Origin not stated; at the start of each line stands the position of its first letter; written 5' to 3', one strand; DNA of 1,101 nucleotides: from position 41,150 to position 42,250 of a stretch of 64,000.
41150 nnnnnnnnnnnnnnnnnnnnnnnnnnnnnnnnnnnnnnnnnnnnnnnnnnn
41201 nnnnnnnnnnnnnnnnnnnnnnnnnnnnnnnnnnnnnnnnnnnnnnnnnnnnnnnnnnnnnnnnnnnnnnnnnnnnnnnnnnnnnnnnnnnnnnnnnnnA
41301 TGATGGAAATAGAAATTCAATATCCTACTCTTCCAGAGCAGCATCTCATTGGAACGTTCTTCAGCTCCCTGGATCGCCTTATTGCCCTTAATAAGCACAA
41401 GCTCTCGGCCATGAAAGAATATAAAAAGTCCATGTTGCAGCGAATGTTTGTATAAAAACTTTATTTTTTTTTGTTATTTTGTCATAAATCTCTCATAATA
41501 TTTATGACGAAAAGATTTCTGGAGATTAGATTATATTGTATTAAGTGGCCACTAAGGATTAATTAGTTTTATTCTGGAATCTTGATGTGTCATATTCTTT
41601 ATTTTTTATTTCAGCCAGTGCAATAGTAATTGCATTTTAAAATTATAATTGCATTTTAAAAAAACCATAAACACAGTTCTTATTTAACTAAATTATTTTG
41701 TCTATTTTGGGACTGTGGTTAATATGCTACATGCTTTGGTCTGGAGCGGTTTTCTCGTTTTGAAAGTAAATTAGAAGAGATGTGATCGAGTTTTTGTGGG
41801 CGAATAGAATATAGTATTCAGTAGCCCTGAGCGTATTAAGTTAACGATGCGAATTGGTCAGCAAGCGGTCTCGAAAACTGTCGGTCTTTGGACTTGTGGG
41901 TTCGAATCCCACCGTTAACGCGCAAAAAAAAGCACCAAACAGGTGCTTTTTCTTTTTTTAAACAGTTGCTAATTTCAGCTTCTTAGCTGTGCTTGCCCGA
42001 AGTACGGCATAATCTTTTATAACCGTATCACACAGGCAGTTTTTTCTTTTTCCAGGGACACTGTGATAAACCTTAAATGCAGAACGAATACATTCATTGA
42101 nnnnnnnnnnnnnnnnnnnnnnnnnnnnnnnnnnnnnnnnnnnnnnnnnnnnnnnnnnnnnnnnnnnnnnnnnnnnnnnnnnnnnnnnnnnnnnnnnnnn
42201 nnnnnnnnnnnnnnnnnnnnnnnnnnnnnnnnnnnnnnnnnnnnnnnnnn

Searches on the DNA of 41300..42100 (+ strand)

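Call 4: search_rna_families(source=window, start=41300, end=42100, threshold=evalue, max_evalue=10, show_alignments=4)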
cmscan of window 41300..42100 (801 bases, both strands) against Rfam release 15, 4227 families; matches with E-value up to 10: 15.
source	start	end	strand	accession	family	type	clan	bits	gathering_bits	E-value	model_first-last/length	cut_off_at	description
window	41840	41920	+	RF00005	tRNA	Gene; tRNA;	CL00001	35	29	1.7e-05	1-71/71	no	tRNA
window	41925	41990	-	RF02057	STnc40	Gene; sRNA;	-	25.1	45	0.062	1-70/70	no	Salmonella enterica sRNA STnc40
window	41921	41967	-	RF02054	STnc420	Gene; sRNA;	-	23.2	70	0.06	1-58/58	no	Salmonella enterica sRNA STnc420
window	41946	42099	-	RF00225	IRES_Tobamo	Cis-reg; IRES;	-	19.7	50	2.2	1-151/151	no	Tobamovirus internal ribosome entry site (IRES)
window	41923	41986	-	RF00506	Thr_leader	Cis-reg; leader;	-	19.2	55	0.59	1-118/118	no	Threonine operon leader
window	41926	41954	+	RF02054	STnc420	Gene; sRNA;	-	18.2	70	1.3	26-54/58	no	Salmonella enterica sRNA STnc420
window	41795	41957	+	RF02435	SpF41_sRNA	Gene; sRNA;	-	18.1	52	5.1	1-105/105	no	Streptococcus sRNA SpF41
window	41922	41987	-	RF02074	STnc240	Gene; sRNA;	-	18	55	9.1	1-77/77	no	Enterobacterial sRNA STnc240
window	41929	41990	+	RF01770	rimP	Cis-reg; leader;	-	17.5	47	4.6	34-96/102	no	Gammaprotebacteria rimP leader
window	41924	41958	+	RF04343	Plastid-psbA-2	Cis-reg;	CL00153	17.2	55.8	3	1-60/60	no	Plastid-psbA-2 3UTR RNA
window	41871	41949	+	RF02236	asX2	Gene; sRNA;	-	17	70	1.3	1-87/87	no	Xanthomonas sRNA asX2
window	41896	41912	-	RF04351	Plastid-psbl-rps4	Cis-reg;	-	16.6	68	1.6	9-25/53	no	Plastid-psbl-rps4 3UTR RNA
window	41889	41968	+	RF02621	BSnc120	Gene; sRNA;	-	15.7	114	2.5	1-88/88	no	Brucella sRNA 120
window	41834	41962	+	RF02502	Atu_C8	Gene; sRNA;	-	15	50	7.1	1-122/122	no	Rhizobiales sRNA Atu_C8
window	41610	41684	+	RF01259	snR63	Gene; snRNA; snoRNA; CD-box;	CL00061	11.4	50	2.3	1-255/255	no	Small nucleolar RNA snR63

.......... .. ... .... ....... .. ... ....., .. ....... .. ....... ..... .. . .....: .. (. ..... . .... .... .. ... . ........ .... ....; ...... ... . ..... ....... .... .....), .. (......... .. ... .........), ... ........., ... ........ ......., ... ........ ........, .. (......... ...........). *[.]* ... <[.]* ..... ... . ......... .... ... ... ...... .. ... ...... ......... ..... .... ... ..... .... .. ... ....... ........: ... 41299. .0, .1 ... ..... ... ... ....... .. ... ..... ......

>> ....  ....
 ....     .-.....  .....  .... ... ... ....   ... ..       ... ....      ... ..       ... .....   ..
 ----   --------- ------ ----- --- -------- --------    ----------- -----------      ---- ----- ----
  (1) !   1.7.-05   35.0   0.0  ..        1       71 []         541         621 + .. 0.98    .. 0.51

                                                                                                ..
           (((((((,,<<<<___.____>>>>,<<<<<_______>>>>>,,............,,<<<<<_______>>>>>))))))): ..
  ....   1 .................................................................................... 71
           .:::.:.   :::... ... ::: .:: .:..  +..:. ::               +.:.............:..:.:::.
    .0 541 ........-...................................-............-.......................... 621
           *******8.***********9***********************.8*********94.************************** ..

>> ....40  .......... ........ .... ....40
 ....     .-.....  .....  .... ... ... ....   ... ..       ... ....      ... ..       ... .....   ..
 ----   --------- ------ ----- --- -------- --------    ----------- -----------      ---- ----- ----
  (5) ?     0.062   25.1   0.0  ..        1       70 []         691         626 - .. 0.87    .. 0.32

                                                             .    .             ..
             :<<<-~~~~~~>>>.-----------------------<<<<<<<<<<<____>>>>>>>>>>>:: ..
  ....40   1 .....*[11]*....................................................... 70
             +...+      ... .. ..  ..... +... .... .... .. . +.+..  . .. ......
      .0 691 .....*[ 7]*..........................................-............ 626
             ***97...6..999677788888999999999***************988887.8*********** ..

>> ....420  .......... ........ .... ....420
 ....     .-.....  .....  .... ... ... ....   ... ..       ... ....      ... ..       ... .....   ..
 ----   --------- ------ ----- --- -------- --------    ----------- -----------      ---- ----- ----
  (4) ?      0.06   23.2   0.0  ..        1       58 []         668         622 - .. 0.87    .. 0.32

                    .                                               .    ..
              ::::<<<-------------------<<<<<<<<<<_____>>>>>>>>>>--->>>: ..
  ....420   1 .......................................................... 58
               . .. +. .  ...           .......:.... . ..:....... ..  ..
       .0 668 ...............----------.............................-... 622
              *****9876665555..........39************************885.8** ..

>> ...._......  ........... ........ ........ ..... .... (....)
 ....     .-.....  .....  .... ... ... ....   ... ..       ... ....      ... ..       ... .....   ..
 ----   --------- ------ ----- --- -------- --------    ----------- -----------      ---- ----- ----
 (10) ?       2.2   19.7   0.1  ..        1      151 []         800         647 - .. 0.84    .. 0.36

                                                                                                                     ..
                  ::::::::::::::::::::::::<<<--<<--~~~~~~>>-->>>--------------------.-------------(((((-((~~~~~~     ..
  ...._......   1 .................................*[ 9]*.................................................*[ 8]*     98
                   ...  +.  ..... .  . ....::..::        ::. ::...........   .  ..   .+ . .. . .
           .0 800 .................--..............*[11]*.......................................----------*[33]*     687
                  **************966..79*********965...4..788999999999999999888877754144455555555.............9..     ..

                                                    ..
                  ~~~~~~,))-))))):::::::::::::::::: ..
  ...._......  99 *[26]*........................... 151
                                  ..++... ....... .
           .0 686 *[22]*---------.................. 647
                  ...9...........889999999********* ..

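Call 10: search_dna_similar(query=window:41456-41960:+, collection=phages, mode=distant, max_evalue=0.01)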
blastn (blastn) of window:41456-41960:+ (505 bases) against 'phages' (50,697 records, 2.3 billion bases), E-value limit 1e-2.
Records with a match: 1; places in all: 1; records where one place covers at least 80% of the query: 0.
Best place of each record, by identity: 80-90% 1.
By first word of the organism name: Dulem 1.
By host as written in the record: Propithecus coquereli 1.
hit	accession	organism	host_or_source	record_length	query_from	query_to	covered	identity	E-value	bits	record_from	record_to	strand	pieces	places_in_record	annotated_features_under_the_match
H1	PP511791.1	Dulem virus 39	Propithecus coquereli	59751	405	461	11%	80.0%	1e-3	50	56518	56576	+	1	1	none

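Call 12: get_annotated_region(hit=H1, flank=3000)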
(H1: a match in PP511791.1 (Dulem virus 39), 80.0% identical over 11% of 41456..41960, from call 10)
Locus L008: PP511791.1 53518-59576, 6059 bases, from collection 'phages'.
description: Dulem virus 39 isolate Duke_28FS_1, complete genome.
organism: Dulem virus 39 (NCBI taxid 3145757)
taxonomy: Viruses; Duplodnaviria; Heunggongvirae; Uroviricota; Caudoviricetes
host: Propithecus coquereli; source: feces; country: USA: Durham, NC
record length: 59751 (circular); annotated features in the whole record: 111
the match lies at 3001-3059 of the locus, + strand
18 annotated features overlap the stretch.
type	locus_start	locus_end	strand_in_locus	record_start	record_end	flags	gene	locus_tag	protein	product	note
CDS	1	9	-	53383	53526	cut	-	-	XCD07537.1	hypothetical protein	-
CDS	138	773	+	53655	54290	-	-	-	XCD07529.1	hypothetical protein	-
CDS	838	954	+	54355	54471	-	-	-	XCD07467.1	hypothetical protein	-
CDS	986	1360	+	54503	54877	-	-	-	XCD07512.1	hypothetical protein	-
CDS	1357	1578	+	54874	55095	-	-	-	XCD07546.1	nucelotide kinase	-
CDS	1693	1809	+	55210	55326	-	-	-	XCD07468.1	hypothetical protein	-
CDS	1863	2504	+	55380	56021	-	-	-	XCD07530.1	hypothetical protein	-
CDS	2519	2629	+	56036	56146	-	-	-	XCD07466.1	hypothetical protein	-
CDS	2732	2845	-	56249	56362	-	-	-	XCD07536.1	hypothetical protein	-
CDS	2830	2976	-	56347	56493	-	-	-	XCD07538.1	hypothetical protein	-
CDS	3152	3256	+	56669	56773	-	-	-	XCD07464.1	hypothetical protein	-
CDS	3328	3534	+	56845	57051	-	-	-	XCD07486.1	hypothetical protein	-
CDS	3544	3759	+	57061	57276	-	-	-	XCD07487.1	hypothetical protein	-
CDS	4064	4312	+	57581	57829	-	-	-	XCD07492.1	hypothetical protein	-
CDS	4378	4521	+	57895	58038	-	-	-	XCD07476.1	hypothetical protein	-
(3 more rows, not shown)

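Call 75: search_rna_families(sources=[L031, L040, L046, L008], threshold=gathering)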
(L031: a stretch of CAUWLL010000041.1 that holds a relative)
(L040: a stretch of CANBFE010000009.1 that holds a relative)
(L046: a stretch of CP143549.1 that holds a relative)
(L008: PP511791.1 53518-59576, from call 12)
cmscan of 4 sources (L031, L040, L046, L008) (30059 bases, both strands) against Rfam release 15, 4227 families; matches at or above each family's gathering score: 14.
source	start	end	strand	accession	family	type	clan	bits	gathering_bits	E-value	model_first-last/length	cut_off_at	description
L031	4453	5033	+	RF03087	ROOL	Gene; sRNA;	-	341.4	99.1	2.2e-78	1-574/574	no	ROOL RNA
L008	2515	2598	+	RF03100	RAGATH-27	Gene; sRNA;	-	77.2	76.1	4e-09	1-86/86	no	RAGATH-27 RNA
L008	3906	3979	+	RF00005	tRNA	Gene; tRNA;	CL00001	73.3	29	1.8e-14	1-71/71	no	tRNA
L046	1242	1324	-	RF00005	tRNA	Gene; tRNA;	CL00001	57.8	29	3.4e-10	1-71/71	no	tRNA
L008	1743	1814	+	RF00005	tRNA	Gene; tRNA;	CL00001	57.6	29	3.8e-10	1-71/71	no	tRNA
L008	2818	2909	+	RF00005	tRNA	Gene; tRNA;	CL00001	56.2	29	9e-10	1-71/71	no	tRNA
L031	4288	4371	+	RF00005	tRNA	Gene; tRNA;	CL00001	56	29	1e-09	1-71/71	no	tRNA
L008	2980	3063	+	RF00005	tRNA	Gene; tRNA;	CL00001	55.6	29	1.4e-09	1-71/71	no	tRNA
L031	4376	4460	+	RF00005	tRNA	Gene; tRNA;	CL00001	52.2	29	1.2e-08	1-71/71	no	tRNA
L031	4208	4278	+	RF00005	tRNA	Gene; tRNA;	CL00001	51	29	2.4e-08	1-71/71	no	tRNA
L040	3200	3291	-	RF00005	tRNA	Gene; tRNA;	CL00001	47.6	29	2.2e-07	1-71/71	no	tRNA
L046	1443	1527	-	RF00005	tRNA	Gene; tRNA;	CL00001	47.1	29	3e-07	1-71/71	no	tRNA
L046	5522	5586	-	RF02996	int-alpA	Gene; sRNA;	-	45.9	35.8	1.2e-06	1-71/71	no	int-alpA RNA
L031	5123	5192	+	RF00005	tRNA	Gene; tRNA;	CL00001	43.1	29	3.8e-06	1-71/71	no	tRNA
